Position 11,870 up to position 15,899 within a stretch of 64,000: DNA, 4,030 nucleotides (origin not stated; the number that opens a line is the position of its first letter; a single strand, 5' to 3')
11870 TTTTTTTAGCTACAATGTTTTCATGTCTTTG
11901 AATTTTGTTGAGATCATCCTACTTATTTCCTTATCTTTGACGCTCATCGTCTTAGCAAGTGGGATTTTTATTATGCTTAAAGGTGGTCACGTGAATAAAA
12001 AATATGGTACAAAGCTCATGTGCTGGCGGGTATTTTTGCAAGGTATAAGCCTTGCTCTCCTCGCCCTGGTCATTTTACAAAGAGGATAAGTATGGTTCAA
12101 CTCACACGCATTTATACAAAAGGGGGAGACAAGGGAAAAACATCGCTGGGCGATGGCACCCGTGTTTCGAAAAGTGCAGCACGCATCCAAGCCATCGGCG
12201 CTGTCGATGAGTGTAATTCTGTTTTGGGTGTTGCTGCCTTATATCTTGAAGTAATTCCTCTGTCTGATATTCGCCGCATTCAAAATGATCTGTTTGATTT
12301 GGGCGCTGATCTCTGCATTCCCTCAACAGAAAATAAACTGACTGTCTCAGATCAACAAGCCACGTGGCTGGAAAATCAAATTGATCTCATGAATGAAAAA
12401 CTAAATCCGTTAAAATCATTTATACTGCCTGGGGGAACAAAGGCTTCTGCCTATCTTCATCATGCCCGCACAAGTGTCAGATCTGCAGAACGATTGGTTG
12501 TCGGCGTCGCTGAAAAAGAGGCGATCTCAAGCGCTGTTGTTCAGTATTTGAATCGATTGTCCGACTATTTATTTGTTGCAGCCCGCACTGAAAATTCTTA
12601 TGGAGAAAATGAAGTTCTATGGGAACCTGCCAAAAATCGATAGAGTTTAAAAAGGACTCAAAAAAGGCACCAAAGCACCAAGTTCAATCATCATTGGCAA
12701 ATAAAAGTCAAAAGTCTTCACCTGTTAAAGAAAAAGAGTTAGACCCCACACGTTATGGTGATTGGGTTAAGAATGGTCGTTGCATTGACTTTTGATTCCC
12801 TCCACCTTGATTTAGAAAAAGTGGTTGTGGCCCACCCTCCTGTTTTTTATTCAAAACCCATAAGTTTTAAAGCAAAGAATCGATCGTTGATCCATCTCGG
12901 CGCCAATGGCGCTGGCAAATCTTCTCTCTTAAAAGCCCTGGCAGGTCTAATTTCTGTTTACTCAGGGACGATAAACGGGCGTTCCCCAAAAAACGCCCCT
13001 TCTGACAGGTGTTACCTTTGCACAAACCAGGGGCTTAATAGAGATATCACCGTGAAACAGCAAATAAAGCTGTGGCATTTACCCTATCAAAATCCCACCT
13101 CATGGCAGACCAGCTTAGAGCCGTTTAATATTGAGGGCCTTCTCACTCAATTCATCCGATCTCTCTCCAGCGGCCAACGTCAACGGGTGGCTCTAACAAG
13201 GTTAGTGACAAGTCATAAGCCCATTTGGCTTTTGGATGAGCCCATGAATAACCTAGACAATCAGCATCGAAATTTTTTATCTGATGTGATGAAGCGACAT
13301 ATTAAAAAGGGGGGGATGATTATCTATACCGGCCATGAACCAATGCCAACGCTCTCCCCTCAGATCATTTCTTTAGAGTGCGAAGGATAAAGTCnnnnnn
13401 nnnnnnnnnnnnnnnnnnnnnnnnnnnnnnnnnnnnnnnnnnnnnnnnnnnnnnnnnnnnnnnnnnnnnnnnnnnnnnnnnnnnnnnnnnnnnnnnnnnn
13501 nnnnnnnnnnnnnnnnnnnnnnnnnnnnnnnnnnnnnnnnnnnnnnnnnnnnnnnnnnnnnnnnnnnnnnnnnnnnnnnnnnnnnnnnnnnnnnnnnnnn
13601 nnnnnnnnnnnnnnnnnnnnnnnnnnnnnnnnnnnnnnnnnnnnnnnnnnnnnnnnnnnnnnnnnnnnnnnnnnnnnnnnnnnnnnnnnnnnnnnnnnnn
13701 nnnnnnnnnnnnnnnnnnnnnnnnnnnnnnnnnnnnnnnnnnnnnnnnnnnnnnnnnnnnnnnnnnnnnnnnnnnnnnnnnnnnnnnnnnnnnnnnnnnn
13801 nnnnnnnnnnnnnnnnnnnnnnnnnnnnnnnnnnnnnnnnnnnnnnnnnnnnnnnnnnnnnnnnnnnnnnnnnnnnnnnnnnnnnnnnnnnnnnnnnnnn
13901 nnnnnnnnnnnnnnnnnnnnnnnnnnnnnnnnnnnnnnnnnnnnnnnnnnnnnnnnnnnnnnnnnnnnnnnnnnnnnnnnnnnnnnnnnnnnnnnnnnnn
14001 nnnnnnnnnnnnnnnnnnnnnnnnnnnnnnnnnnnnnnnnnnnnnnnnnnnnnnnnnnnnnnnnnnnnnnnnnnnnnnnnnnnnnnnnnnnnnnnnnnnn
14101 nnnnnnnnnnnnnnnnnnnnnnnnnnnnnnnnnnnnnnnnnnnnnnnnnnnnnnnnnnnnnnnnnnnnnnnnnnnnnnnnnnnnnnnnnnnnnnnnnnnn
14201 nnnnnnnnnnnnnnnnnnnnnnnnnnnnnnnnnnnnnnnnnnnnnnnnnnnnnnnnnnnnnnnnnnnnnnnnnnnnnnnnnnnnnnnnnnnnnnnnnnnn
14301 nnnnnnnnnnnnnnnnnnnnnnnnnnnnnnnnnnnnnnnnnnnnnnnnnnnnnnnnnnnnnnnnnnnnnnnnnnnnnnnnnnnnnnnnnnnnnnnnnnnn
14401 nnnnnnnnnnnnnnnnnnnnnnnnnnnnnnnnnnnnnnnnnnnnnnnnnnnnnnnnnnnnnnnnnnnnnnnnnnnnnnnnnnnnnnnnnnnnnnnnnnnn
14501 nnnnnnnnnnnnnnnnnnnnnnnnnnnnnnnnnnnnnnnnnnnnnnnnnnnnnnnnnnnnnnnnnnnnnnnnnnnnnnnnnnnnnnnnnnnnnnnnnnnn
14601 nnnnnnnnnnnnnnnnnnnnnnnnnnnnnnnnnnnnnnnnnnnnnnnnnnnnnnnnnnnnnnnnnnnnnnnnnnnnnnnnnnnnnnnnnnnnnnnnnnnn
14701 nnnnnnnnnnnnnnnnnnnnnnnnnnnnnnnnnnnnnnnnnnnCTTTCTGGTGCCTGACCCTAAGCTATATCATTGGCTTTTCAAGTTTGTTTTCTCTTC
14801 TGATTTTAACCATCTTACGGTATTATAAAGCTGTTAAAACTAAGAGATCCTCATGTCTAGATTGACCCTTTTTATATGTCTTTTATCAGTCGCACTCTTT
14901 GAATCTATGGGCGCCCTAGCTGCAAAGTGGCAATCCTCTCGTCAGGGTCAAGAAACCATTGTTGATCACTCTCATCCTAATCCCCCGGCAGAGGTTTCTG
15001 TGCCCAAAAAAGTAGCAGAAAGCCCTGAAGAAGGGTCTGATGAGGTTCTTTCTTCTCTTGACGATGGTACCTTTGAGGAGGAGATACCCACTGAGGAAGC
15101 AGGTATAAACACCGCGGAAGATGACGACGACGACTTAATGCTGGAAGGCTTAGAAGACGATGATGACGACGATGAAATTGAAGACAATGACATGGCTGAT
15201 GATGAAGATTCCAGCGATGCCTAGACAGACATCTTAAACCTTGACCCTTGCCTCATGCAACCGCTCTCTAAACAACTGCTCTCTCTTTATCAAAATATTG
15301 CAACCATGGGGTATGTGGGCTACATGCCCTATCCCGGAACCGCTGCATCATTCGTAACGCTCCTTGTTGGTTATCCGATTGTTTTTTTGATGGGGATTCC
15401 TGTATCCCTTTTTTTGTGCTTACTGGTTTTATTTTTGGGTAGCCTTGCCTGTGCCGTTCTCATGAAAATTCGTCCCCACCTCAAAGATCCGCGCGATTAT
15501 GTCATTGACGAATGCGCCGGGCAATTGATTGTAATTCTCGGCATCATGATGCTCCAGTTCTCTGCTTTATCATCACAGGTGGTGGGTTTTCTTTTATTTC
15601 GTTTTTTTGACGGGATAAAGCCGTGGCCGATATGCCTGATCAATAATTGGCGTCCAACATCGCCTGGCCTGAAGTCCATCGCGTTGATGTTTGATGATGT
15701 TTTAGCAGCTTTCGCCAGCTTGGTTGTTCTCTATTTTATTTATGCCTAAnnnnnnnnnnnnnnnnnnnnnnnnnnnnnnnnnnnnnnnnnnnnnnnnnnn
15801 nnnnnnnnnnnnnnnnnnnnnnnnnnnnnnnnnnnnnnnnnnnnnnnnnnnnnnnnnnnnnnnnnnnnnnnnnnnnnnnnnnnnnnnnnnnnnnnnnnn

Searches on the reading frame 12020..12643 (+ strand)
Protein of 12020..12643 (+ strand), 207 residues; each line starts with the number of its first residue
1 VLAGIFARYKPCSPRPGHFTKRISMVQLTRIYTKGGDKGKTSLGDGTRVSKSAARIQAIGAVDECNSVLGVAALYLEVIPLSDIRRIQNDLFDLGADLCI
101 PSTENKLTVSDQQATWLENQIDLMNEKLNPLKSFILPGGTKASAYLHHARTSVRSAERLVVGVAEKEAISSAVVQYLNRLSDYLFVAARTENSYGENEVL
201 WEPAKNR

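Call 52: search_protein_families(library=pfam, proteins=[window:12020-12643:+], max_evalue=0.0001)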
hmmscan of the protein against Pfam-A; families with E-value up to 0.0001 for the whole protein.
window:12020-12643:+ (207 aa): 1 family
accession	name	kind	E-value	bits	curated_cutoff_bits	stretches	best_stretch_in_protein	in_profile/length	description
PF01923.23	Cob_adeno_trans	-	9e-59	198.8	24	1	31-190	1-170/171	Cobalamin adenosyltransferase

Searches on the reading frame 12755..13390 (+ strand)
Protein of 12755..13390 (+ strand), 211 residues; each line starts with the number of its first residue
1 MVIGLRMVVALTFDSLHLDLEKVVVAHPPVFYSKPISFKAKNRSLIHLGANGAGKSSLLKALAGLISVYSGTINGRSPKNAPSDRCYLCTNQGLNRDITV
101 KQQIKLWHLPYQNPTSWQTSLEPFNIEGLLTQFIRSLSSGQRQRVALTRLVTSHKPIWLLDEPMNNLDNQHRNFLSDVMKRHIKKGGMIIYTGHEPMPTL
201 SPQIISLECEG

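Call 52: search_protein_families(library=pfam, proteins=[window:12755-13390:+], max_evalue=0.0001)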
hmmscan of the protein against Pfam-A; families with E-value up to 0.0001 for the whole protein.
window:12755-13390:+ (211 aa): 3 families
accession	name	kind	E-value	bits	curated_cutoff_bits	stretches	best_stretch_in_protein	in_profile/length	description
PF00005.33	ABC_tran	-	5.6e-20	72.8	25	1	36-165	4-137/137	ABC transporter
PF02463.25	SMC_N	-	2.3e-08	34.2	40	1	33-201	15-205/220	RecF/RecN/SMC N terminal domain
PF13304.12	AAA_21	-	1.7e-06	28.8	27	0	49-77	6-53/304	AAA domain, putative AbiEii toxin, Type IV TA system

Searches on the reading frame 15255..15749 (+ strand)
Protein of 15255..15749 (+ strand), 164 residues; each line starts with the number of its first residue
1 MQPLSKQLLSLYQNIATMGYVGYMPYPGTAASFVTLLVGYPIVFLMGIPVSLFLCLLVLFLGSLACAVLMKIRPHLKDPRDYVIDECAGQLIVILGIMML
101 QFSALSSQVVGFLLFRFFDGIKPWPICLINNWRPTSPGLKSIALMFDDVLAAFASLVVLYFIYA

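Call 52: search_protein_families(library=pfam, proteins=[window:15255-15749:+], max_evalue=0.0001)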
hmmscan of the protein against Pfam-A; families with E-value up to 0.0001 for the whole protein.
window:15255-15749:+ (164 aa): 1 family
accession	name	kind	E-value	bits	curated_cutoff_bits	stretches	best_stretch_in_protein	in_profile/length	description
PF04608.18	PgpA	-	6.5e-26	91.4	28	1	15-162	2-140/141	Phosphatidylglycerophosphatase A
